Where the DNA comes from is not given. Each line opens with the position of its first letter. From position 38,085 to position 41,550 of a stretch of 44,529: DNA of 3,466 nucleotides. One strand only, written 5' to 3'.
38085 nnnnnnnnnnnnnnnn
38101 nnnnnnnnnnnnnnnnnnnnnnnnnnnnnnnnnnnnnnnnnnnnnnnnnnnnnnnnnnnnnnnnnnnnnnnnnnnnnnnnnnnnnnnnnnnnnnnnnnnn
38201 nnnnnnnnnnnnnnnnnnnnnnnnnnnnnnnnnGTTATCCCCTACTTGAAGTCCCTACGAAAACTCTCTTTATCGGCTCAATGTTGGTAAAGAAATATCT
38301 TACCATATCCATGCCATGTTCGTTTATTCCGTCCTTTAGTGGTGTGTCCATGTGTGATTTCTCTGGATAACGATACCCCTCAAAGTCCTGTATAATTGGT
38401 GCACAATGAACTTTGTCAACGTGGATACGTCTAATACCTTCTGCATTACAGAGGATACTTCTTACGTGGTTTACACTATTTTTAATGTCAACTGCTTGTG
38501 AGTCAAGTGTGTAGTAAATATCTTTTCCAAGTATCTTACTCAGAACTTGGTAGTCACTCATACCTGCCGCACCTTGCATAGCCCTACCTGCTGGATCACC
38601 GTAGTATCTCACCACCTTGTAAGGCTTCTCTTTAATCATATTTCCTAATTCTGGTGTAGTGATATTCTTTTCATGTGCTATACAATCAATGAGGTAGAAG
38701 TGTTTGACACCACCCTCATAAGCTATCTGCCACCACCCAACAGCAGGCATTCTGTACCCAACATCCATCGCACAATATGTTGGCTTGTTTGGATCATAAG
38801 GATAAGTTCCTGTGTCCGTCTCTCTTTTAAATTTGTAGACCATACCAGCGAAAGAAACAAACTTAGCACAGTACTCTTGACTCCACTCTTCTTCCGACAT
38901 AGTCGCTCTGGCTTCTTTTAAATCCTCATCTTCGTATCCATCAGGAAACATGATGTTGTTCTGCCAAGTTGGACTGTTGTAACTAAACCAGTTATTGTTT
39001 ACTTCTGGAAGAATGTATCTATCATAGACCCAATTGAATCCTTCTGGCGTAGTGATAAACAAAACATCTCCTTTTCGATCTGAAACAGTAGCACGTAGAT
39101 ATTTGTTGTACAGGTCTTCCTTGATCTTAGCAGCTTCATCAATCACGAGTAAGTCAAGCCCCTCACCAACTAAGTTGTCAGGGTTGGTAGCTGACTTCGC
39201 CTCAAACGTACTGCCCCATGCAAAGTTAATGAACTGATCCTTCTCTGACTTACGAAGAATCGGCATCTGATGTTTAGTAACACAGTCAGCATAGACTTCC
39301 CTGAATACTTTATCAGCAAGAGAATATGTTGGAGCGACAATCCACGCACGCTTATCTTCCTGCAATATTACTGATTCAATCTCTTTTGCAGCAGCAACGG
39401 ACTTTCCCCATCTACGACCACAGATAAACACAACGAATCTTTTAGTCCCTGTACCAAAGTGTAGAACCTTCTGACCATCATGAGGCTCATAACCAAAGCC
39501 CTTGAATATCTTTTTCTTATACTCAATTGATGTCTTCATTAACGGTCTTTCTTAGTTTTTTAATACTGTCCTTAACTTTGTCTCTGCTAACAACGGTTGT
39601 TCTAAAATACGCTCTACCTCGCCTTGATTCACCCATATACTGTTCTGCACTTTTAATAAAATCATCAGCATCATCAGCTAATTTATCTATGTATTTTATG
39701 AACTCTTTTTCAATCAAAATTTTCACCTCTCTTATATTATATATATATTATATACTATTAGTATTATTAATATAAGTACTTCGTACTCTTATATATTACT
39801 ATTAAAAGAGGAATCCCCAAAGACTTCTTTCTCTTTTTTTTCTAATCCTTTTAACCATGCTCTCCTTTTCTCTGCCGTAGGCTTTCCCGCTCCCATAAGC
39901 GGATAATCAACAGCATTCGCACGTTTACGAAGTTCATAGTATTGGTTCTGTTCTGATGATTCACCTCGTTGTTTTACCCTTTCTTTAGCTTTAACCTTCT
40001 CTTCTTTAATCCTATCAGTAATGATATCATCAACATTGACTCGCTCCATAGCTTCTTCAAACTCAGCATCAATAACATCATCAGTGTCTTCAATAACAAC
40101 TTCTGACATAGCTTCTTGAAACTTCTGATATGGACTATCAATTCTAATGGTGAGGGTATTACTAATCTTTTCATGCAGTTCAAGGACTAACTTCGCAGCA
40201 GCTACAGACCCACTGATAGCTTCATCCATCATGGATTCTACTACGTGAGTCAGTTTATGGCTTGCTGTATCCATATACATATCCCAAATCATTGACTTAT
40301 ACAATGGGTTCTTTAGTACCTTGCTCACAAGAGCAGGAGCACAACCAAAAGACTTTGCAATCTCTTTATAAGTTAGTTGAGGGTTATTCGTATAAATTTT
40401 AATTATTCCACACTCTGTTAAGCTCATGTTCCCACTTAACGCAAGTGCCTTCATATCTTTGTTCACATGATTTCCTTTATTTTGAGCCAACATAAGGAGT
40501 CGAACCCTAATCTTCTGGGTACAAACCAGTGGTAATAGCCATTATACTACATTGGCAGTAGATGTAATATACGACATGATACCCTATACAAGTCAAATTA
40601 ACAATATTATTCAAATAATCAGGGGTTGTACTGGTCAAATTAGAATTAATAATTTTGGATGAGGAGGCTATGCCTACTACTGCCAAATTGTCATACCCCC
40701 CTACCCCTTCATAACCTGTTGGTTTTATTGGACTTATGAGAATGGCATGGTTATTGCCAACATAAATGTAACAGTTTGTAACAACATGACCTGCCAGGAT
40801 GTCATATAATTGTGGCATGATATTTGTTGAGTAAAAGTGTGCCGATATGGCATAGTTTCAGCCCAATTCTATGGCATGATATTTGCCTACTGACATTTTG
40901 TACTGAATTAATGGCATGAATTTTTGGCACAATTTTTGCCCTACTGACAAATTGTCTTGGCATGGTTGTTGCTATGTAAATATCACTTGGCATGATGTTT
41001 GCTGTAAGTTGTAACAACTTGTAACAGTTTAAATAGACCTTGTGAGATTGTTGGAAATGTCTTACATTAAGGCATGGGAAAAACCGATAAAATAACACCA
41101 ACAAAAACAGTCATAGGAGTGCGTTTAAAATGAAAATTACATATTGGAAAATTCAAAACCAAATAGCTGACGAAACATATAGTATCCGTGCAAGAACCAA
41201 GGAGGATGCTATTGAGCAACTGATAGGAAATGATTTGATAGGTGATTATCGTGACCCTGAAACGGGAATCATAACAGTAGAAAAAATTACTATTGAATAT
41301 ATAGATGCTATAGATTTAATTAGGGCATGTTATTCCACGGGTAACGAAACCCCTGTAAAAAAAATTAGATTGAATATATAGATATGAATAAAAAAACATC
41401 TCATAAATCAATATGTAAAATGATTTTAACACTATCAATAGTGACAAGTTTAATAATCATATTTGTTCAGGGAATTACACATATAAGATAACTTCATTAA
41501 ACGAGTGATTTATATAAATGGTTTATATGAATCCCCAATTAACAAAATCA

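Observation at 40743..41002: Tandem array of sigma-54-like -24/-12 motifs in the divergent control region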

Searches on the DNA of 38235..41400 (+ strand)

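Call 6: search_dna_similar(query=window:38235-41400:+, collection=phages, mode=distant)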
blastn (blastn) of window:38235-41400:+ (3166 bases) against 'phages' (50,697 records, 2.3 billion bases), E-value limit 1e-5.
Records with a match: 3; places in all: 3; records where one place covers at least 80% of the query: 0.
Best place of each record, by identity: 80-90% 1; 60-80% 2.
By first word of the organism name: Citrobacter 3.
By host as written in the record: Citrobacter freundii 2; Citrobacter braakii CF69 1.
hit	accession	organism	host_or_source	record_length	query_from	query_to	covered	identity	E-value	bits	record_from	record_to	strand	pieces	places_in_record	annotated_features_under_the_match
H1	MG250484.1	Citrobacter phage CF1 ERZ-2017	Citrobacter freundii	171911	2242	2315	2%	78.4%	1e-6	63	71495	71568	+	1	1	tRNA-Gly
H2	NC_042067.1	Citrobacter phage CF1 ERZ-2017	Citrobacter freundii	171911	2242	2315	2%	78.4%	1e-6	63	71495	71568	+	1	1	tRNA-Gly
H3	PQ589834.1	Citrobacter phage Ursula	Citrobacter braakii CF69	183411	2245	2315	2%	80.3%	8e-8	66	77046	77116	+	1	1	tRNA-Gly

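Call 71: search_rna_families(source=window, start=40450, end=41250, threshold=evalue, max_evalue=1)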
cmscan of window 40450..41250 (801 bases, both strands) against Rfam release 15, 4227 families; matches with E-value up to 1: 1.
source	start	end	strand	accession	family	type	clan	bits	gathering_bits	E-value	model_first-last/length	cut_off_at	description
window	40485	40556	-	RF00005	tRNA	Gene; tRNA;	CL00001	50.8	29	7.7e-10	1-71/71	no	tRNA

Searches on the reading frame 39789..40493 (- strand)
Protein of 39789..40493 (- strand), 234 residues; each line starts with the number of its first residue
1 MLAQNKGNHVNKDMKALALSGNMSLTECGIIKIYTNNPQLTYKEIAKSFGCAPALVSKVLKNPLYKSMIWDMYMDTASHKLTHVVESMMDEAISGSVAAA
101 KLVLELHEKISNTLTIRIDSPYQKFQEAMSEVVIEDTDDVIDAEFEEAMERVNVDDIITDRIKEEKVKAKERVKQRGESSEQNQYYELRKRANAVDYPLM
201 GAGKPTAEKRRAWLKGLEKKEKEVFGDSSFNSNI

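Call 10: search_protein_families(library=phrogs, proteins=[window:39789-40493:-])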
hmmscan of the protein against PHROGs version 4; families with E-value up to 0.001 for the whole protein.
window:39789-40493:- (234 aa): 0 families

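Call 26: search_protein_families(library=pfam, proteins=[window:39792-40493:-], max_evalue=0.05)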
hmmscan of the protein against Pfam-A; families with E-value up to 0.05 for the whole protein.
window:39792-40493:- (234 aa): 2 families
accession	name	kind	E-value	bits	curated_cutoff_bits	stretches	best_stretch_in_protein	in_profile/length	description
PF13412.12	HTH_24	-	0.0043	17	21.9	1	25-61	3-39/48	Winged helix-turn-helix DNA-binding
PF05235.19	CHAD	-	0.038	14.4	25.6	1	106-218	104-208/228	CHAD domain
